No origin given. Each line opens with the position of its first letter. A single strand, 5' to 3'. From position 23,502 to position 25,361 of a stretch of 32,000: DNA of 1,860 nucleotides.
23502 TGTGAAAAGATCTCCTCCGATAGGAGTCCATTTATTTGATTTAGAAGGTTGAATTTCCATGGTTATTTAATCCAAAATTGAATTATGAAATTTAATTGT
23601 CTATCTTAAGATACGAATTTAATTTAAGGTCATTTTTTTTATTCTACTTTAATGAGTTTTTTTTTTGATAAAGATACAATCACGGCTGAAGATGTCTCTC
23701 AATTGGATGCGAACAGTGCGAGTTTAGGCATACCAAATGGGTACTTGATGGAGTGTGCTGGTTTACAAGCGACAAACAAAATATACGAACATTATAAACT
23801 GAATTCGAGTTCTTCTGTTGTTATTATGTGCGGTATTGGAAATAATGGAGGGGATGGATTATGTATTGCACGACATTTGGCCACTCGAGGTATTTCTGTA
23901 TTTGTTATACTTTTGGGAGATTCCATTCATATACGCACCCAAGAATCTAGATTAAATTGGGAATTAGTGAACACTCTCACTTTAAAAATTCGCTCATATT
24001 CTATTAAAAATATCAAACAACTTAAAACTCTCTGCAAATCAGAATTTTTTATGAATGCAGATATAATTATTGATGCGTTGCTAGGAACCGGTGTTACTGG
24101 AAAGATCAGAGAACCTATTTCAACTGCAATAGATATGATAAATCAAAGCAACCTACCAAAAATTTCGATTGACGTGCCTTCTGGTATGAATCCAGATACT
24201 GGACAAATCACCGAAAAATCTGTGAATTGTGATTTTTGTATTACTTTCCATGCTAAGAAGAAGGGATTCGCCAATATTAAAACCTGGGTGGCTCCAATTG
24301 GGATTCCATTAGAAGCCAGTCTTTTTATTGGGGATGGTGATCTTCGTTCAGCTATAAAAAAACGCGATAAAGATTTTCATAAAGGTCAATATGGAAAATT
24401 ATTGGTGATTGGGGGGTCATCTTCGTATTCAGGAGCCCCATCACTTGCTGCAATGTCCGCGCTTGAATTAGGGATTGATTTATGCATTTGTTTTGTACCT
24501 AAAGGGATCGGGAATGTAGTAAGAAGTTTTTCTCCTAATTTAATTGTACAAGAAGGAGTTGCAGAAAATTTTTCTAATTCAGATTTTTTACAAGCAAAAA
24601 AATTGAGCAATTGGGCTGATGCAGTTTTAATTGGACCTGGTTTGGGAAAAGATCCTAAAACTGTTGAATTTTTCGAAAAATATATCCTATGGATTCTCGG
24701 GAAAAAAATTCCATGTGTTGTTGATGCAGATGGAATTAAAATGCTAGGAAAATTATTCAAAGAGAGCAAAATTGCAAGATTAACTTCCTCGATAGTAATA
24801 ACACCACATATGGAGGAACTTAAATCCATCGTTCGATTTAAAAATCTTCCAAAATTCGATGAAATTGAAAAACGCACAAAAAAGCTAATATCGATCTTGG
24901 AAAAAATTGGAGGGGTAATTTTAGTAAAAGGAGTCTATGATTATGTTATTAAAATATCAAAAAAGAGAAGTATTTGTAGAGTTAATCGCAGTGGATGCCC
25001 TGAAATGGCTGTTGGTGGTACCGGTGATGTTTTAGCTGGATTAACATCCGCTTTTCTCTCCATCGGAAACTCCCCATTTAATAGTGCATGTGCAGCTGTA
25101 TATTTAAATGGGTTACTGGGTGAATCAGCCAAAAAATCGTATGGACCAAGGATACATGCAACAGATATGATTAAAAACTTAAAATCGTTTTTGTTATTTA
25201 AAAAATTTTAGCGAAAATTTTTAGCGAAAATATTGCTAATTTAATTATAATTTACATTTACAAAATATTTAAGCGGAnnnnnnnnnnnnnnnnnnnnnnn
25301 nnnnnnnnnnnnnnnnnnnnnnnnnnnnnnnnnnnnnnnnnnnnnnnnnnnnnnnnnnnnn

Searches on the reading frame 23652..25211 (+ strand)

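Call 61: search_protein_families(library=pfam, proteins=[window:23652-25211:+], max_evalue=0.001)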
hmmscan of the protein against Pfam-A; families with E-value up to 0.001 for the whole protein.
window:23652-25211:+ (519 aa): 3 families
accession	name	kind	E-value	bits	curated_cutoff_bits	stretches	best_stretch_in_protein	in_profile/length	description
PF01256.23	Carb_kinase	-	2.1e-46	158.8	27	1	250-510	1-240/242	NAD(P)H-hydrate dehydratase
PF03853.21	YjeF_N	-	9.9e-44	149.7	24.9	1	32-205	4-169/169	YjeF-related protein N-terminus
PF08543.17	Phos_pyr_kin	-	0.00071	19.5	27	0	376-482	116-224/246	Phosphomethylpyrimidine kinase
